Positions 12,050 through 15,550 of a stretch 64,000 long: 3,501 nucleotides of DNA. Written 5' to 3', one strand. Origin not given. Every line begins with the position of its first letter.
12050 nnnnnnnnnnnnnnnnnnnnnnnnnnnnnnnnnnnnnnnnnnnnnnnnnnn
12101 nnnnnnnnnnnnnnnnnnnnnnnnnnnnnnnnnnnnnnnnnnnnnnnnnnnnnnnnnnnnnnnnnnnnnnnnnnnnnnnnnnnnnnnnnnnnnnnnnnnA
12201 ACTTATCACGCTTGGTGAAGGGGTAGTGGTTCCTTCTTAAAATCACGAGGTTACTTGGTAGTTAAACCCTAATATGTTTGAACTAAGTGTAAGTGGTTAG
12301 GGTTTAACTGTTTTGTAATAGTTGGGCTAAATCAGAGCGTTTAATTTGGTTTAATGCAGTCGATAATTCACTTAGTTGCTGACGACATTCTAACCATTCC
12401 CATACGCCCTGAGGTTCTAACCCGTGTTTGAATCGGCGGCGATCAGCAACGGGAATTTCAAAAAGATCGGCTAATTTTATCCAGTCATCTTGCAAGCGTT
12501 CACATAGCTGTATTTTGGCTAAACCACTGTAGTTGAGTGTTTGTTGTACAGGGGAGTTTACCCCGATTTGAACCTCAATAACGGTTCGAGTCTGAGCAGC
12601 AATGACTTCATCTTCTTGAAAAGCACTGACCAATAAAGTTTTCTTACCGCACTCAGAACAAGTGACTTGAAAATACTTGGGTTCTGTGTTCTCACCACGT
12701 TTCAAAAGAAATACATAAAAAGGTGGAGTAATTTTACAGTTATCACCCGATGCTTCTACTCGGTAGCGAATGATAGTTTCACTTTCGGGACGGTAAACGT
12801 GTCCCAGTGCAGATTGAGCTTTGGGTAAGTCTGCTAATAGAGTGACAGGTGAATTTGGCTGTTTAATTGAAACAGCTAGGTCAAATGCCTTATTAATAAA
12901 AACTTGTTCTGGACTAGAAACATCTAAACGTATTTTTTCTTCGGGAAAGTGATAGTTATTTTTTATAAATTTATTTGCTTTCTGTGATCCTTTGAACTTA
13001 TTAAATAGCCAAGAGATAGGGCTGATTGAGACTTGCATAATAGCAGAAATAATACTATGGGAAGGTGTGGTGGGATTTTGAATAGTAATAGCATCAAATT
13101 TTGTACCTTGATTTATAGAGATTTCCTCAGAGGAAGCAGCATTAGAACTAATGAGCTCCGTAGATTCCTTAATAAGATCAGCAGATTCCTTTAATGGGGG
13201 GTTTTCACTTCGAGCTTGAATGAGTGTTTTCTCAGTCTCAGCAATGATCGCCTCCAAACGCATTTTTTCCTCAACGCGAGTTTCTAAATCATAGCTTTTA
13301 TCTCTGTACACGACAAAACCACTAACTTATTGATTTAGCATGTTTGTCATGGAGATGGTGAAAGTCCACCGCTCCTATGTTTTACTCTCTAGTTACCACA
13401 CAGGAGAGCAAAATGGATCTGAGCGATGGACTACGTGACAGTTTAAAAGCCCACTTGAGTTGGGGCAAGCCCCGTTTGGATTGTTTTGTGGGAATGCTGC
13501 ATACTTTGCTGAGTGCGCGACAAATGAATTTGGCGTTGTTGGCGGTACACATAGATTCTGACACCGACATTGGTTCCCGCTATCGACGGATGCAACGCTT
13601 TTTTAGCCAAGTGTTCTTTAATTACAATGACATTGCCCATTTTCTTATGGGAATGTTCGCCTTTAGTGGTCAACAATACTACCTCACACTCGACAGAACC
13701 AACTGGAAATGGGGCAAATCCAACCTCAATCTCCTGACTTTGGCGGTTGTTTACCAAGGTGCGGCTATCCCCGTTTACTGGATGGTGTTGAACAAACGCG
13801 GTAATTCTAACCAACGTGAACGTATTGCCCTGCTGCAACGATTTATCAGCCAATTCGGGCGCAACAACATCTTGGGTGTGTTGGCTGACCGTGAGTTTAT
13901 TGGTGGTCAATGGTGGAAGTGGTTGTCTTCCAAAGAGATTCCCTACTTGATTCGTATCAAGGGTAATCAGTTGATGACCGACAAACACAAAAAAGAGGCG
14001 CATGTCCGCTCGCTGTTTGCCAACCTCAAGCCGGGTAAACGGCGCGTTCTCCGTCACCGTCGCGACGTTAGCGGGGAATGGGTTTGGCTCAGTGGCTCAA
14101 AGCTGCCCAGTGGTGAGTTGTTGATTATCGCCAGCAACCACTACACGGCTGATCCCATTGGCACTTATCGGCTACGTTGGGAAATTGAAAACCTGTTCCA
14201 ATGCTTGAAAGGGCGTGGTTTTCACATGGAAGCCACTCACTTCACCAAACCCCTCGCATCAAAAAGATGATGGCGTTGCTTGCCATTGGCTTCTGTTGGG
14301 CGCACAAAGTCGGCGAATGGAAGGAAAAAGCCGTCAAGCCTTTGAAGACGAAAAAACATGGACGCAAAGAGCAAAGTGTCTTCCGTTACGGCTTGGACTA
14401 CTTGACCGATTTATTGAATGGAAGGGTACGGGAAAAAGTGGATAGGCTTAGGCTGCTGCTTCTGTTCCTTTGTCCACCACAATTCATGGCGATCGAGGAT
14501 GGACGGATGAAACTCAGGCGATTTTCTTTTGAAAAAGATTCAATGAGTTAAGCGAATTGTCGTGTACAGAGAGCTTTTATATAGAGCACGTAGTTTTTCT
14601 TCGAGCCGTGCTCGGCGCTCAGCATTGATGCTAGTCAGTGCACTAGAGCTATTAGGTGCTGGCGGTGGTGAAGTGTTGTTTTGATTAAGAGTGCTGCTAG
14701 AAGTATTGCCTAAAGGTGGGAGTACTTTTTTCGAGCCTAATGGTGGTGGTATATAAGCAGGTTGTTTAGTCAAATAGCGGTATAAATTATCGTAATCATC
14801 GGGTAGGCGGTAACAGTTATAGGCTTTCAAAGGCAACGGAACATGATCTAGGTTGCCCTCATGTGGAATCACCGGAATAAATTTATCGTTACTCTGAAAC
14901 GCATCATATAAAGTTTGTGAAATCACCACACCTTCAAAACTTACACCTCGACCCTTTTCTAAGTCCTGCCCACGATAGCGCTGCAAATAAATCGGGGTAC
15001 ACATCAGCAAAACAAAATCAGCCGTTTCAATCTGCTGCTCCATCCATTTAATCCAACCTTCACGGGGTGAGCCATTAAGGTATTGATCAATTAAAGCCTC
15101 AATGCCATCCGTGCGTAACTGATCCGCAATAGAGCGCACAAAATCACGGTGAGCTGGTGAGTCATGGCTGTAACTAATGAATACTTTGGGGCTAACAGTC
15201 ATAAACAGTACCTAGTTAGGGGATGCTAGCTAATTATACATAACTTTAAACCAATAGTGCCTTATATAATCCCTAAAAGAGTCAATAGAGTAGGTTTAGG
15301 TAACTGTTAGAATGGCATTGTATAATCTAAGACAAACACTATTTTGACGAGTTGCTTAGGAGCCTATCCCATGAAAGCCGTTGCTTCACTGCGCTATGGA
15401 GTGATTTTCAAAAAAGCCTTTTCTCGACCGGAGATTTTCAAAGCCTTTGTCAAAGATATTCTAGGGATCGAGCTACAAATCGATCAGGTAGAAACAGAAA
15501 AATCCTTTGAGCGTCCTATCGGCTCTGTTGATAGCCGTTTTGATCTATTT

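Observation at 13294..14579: Complete IS4-family element with perfect 16-bp terminal repeats and a 7-bp target duplication, inserted in frame inside a TIR-domain gene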

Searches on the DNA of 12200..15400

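Call 24: search_rna_families(source=window, start=12200, end=15400, threshold=evalue, max_evalue=1)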
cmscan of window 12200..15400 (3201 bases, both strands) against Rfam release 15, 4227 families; matches with E-value up to 1: 0.
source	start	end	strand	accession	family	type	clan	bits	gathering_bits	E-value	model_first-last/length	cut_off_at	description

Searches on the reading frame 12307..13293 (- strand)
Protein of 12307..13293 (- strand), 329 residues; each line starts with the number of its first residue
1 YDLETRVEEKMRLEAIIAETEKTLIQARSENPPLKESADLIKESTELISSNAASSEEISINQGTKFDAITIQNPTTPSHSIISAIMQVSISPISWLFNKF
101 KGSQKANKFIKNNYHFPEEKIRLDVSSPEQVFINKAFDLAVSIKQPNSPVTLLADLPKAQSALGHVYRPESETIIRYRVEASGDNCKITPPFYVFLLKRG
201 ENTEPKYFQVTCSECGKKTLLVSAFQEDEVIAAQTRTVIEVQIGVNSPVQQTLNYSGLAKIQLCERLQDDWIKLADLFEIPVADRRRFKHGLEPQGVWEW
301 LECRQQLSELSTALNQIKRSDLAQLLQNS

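Call 11: find_homologous_proteins(query=window:12307-13293:-)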
Query seq(329 aa) (329 aa): 3 proteins with E <= 0.001 among 1589 candidates.
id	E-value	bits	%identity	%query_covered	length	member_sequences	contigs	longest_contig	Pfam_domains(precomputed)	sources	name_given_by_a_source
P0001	9.5e-213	723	100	100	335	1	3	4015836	PF20690.4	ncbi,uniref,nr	ncbi:MAG: hypothetical protein WAQ53_08190 [Thiofilum sp.]|uniref:hypothetical protein n=1 Tax=Thiof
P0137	4.9e-30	123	44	43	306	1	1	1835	PF19960.7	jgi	jgi:hypothetical protein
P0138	8.5e-16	76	36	40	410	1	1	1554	PF19955.6,PF19962.5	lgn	-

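Call 31: search_protein_families(library=pfam, proteins=[P0137, P0138], max_evalue=0.01)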
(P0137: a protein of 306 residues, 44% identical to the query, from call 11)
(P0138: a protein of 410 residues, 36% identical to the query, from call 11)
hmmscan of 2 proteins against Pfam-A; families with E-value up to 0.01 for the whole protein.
P0137 (306 aa): 1 family
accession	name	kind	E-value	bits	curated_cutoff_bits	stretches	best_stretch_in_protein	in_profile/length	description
PF19960.5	EAD7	-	2.4e-07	30.9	32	1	233-295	9-60/62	Effector-associated domain 7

P0138 (410 aa): 3 families
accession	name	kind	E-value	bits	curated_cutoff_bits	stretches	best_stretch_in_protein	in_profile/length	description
PF19962.4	EAD9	-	8.9e-13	48.2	25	1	343-397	2-56/62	Effector-associated domain 9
PF19955.5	EAD1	-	1.8e-09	38.3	24.2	1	53-135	4-89/90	Effector-associated domain 1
PF09087.17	Cyc-maltodext_N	-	0.0028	18.4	25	1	300-376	12-86/88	Cyclomaltodextrinase, N-terminal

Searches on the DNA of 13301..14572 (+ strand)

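Call 9: search_dna_similar(query=window:13301-14572:+, collection=plasmids, mode=near)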
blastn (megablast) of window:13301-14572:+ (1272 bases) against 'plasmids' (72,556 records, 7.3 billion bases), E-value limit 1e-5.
No match.
